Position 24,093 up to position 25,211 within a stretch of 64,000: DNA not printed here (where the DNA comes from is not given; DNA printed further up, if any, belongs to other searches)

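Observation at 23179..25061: Glycosyltransferase-like gene in apparent operon with a secreted Ser/Thr-rich tandem-repeat protein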

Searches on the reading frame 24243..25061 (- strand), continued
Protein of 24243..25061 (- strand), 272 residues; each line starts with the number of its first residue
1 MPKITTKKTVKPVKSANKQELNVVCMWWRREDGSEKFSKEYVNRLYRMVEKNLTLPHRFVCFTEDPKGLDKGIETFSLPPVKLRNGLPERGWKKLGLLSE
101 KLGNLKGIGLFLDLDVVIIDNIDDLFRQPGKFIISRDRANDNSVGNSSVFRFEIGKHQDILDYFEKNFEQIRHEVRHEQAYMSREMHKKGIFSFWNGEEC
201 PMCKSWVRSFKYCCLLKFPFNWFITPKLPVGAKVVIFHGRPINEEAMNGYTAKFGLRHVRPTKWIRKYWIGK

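Call 29: search_protein_families(library=pfam, proteins=[L026:6747-8015:+, L015:6721-7710:+, L018:3093-4076:+, L017:6708-7673:+, L036:6726-7637:+, L058:6714-7652:+, L070:6729-7634:+, L045:2341-3825:+, L052:4585-6405:+, L082:6708-7736:+], max_evalue=0.0001)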
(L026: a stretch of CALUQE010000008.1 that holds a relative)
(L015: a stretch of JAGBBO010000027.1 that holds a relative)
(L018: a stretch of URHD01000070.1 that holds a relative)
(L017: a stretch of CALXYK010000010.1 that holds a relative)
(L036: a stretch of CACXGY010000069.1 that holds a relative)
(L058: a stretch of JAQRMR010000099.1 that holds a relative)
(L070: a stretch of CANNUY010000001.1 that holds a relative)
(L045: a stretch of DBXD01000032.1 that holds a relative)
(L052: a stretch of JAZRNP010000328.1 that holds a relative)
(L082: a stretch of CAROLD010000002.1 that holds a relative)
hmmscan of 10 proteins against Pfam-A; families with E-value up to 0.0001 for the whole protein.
L026:6747-8015:+ (422 aa): 2 families
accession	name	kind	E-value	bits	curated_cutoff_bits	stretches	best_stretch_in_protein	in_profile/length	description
PF04413.22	Glycos_transf_N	-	4.4e-56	189.7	23.9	1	31-217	2-179/179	3-Deoxy-D-manno-octulosonic-acid transferase (kdotransferase)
PF00534.26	Glycos_transf_1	-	4.8e-08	33.2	26.4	1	245-398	31-170/172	Glycosyl transferases group 1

L015:6721-7710:+ (329 aa): 3 families
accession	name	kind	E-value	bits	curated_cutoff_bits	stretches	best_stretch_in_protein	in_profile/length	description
PF00535.33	Glycos_transf_2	-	3.6e-34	118.6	23.3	1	8-150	1-132/168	Glycosyl transferase family 2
PF13641.12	Glyco_tranf_2_3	-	2.9e-09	37.7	27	1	7-132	3-133/230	Glycosyltransferase like family 2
PF10111.15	Glyco_tranf_2_2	-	3.6e-07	30.4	27.3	1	8-113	1-110/276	Glycosyltransferase like family 2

L018:3093-4076:+ (327 aa): 1 family
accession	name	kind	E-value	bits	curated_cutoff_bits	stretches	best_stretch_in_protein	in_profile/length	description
PF01075.23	Glyco_transf_9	-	1.3e-29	103.7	22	1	71-296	2-242/247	Glycosyltransferase family 9 (heptosyltransferase)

L017:6708-7673:+ (321 aa): 2 families
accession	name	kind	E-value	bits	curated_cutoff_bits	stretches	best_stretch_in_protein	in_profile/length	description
PF01697.33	Glyco_transf_92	-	5.9e-27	95.3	23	1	66-255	3-217/249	Glycosyltransferase family 92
PF13704.12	Glyco_tranf_2_4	-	5.2e-16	59.4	27.5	1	71-164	1-96/98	Glycosyl transferase family 2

L036:6726-7637:+ (303 aa): 2 families
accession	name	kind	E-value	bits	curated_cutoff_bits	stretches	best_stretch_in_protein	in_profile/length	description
PF01501.26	Glyco_transf_8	-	1.3e-52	179.3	24.3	1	7-236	1-250/253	Glycosyl transferase family 8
PF18404.7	Glyco_transf_24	-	1.2e-10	41.7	25.7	1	9-134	5-126/268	Glucosyltransferase 24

L058:6714-7652:+ (312 aa): 1 family
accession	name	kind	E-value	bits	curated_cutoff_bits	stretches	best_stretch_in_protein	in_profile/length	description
PF00535.33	Glycos_transf_2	-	2.3e-07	31.4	23.3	1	11-113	2-104/168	Glycosyl transferase family 2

L070:6729-7634:+ (301 aa): 2 families
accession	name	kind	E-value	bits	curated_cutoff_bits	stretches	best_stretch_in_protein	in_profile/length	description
PF01501.26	Glyco_transf_8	-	5.1e-54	183.9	24.3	1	5-234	1-250/253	Glycosyl transferase family 8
PF18404.7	Glyco_transf_24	-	5.1e-10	39.6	25.7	1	8-132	6-126/268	Glucosyltransferase 24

L045:2341-3825:+ (494 aa): 2 families
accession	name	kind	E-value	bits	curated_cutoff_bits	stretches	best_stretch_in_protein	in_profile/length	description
PF01943.22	Polysacc_synt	-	2.6e-12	47.2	28.2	1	34-301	8-273/274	Polysaccharide biosynthesis protein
PF13440.11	Polysacc_synt_3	-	1.3e-06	28.4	23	1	55-343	5-285/293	Polysaccharide biosynthesis protein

L052:4585-6405:+ (606 aa): 3 families
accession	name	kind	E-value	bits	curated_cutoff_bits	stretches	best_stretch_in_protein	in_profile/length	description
PF00664.28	ABC_membrane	-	9.5e-36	124.3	28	1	32-315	1-272/274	ABC transporter transmembrane region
PF00005.33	ABC_tran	-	7.9e-32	111.2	25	1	379-528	1-137/137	ABC transporter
PF02463.25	SMC_N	-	1.3e-09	38.3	40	1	459-570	113-211/220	RecF/RecN/SMC N terminal domain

L082:6708-7736:+ (342 aa): 1 family
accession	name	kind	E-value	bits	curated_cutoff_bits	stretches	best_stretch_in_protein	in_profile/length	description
PF01075.23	Glyco_transf_9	-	4.8e-29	101.8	22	1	81-306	4-245/247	Glycosyltransferase family 9 (heptosyltransferase)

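Call 31: search_solved_structures(query=A1, max_evalue=10, show_alignments=2)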
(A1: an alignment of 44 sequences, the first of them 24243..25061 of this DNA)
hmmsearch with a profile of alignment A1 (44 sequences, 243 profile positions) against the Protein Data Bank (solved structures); distinct sequences matched with E-value up to 10: 15.
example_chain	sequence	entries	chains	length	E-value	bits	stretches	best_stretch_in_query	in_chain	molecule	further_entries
4ueg_A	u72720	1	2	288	0.048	16.3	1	86-137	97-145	GLYCOGENIN-2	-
8z0a_E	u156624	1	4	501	0.14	14.8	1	86-137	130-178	Glycogenin-2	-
6mw5_A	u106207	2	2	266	0.14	14.8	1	65-140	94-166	UDP-galactose:glucoside-Skp1 alpha-D-galactosyltransferase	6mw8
4bts_A4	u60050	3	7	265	0.55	12.8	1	56-181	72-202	40S RIBOSOMAL PROTEIN S3A | eS1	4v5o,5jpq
3v90_A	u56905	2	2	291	0.84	12.2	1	86-140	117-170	Glycogenin-1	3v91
3usq_A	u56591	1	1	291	0.85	12.2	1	86-141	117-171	Glycogenin-1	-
3usr_A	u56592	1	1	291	0.85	12.2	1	86-140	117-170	Glycogenin-1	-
1zct_A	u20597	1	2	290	0.92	12.1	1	86-140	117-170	Glycogenin-1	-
3v8y_A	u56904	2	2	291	0.92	12.1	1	86-140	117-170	Glycogenin-1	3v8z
1dki_A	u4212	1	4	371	0.96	12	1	106-164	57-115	PYROGENIC EXOTOXIN B ZYMOGEN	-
1ll2_A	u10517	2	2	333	1.2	11.7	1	86-140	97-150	GLYCOGENIN-1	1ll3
1ll0_A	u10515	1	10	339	1.3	11.6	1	86-140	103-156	GLYCOGENIN-1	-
1zcy_A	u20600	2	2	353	1.4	11.5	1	86-140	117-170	Glycogenin-1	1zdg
1zcv_A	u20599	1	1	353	1.4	11.5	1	86-141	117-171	Glycogenin-1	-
1zcu_A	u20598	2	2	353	1.4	11.5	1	86-140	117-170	Glycogenin-1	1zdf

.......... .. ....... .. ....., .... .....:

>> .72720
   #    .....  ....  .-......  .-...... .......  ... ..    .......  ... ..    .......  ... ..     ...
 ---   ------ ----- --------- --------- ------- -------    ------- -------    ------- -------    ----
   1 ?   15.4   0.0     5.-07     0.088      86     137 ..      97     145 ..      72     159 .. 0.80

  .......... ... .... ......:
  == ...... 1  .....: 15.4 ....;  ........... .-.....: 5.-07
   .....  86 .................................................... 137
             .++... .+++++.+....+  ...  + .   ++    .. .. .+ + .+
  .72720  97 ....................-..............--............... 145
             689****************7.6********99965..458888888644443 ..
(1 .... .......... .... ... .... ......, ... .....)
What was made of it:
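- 24243..25061 (-): 272-aa cytoplasmic GT-A-fold (GT8-like) glycosyltransferase. It has a Lys-rich 20-aa N-terminal tail. The DxD residues D113 and D115 are encoded at 24717-24725. The profile aligns LDLD and GNSS to the DxD and NSG motifs of glycogenin-2 (E = 0.048, call 31).
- On GT-A fold, DxD-type glycosyltransferase: The motif aligns to the LDAD of glycogenin-2 (call 31).
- On CAZy/Pfam GT8 (PF01501): Only a marginal profile hit to glycogenin-2 (E = 0.048, call 31).
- Closest known: GT8 retaining glycosyltransferases. Different: Profile-to-PDB sequence similarity is marginal (E = 0.048, call 31).
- The LDLD and GNSS motifs align with the DxD and NSG motifs of glycogenin-2 (call 31).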

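Call 52: search_protein_families(library=phrogs, proteins=[window:24243-25061:-], max_evalue=0.1)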
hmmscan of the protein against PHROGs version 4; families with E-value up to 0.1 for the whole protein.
window:24243-25061:- (272 aa): 1 family
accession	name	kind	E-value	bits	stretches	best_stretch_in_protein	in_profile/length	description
phrog_1962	-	moron, auxiliary metabolic gene and host takeover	4.2e-11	43.9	1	34-252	10-219/230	glycosyltransferase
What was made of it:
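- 24243..25061 (-): PHROG 1962 'glycosyltransferase' matches at 4e-11 (call 52).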

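Call 53: search_dna_similar(query=window:24243-25061:-, collection=phages, mode=protein, max_evalue=0.001, max_rows=25)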
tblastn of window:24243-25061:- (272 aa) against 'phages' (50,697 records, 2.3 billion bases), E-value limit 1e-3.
Records with a match: 2; places in all: 2; records where one place covers at least 80% of the query: 1.
Best place of each record, by identity: <60% 2.
By first word of the organism name: Phage 1; EBPR 1.
By host as written in the record: - 2.
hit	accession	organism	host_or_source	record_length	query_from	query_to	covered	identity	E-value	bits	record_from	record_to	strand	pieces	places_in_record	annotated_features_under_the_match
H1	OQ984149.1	Phage C48C1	-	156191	21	269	92%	24.2%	2e-6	54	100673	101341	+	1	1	glycosyltransferase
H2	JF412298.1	EBPR siphovirus 3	-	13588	19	79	22%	34.4%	6e-7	56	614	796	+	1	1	gp2: hypothetical protein | gp1: hypothetical protein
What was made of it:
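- There is a match to phage 'moron/AMG' family PHROG 1962 (call 52) and a weak hit to a phage GT (call 53). Only two phage records match, both weakly (call 53).
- Tried and rejected: A phage origin of the GT is rejected as the main reading, because only two weak phage hits were found (call 53).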

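Call 60: find_encoding_contigs(protein=P0112, flank=6000, max_places=3)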
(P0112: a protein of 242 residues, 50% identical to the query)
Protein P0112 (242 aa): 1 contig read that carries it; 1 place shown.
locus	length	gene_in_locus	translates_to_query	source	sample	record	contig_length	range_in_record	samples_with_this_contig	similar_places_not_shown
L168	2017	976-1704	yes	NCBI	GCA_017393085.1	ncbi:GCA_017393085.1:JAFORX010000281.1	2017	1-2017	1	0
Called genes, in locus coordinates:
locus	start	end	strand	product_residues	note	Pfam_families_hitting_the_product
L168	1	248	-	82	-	?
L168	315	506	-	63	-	PF04542:Sigma70_r2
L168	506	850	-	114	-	-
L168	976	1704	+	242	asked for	-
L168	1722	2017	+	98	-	?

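Call 63: find_encoding_contigs(protein=P0097, flank=7000, max_places=2)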
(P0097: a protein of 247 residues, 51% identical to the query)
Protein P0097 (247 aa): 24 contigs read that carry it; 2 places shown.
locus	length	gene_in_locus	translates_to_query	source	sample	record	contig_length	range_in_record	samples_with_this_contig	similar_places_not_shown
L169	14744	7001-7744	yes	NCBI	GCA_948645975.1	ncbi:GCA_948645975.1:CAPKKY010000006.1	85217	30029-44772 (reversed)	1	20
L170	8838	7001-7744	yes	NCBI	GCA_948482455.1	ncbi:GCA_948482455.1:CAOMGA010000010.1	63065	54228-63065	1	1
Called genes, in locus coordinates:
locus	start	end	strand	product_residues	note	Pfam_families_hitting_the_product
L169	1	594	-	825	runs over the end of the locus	PF01074:Glyco_hydro_38N, PF09261:Alpha-mann_mid (weak), PF07748:Glyco_hydro_38C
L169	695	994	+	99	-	-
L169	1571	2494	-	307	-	PF00929:RNase_T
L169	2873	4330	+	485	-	PF00771:FHIPEP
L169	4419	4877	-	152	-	PF13240:Zn_Ribbon_1 (weak)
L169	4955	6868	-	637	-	PF00990:GGDEF, PF13487:HD_5, PF01966:HD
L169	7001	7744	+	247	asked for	-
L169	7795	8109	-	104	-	-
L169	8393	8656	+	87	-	-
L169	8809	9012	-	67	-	-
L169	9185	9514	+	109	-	PF13560:HTH_31, PF12844:HTH_19, PF01381:HTH_3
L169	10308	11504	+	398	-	PF00162:PGK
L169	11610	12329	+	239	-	-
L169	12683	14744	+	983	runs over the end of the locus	PF21722:Gly_rich_2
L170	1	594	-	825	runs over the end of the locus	PF01074:Glyco_hydro_38N, PF09261:Alpha-mann_mid (weak), PF07748:Glyco_hydro_38C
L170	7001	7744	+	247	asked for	-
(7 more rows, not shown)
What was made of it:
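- Tried and rejected: P0112 and P0097 contexts were uninformative (calls 60, 63).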

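Call 64: find_encoding_contigs(protein=P0020, flank=7000, max_places=2)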
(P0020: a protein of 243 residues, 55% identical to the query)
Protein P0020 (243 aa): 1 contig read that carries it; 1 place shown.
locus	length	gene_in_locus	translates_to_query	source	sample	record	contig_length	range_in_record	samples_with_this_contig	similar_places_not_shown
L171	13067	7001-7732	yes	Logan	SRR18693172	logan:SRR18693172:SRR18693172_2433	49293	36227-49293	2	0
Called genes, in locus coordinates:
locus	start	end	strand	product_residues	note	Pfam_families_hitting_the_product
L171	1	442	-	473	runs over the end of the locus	PF00691:OmpA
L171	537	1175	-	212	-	PF02511:Thy1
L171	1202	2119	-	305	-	-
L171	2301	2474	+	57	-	-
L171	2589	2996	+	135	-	PF03840:SecG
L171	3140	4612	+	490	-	-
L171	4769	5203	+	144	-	PF04076:BOF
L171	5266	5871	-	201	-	PF03167:UDG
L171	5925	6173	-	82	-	PF01381:HTH_3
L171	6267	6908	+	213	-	-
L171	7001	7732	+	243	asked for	-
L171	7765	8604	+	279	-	PF04991:LicD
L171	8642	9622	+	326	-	PF01501:Glyco_transf_8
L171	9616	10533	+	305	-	PF01501:Glyco_transf_8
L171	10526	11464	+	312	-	PF17101:Stealth_CR1, PF11380:Stealth_CR2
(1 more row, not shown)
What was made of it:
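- One locus reads GT-LicD-GT8-GT8-Stealth-sulfatase/PEtN-transferase-like (call 64). Wzx-like flippase and Stealth neighbours occur in some loci (calls 29, 64).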
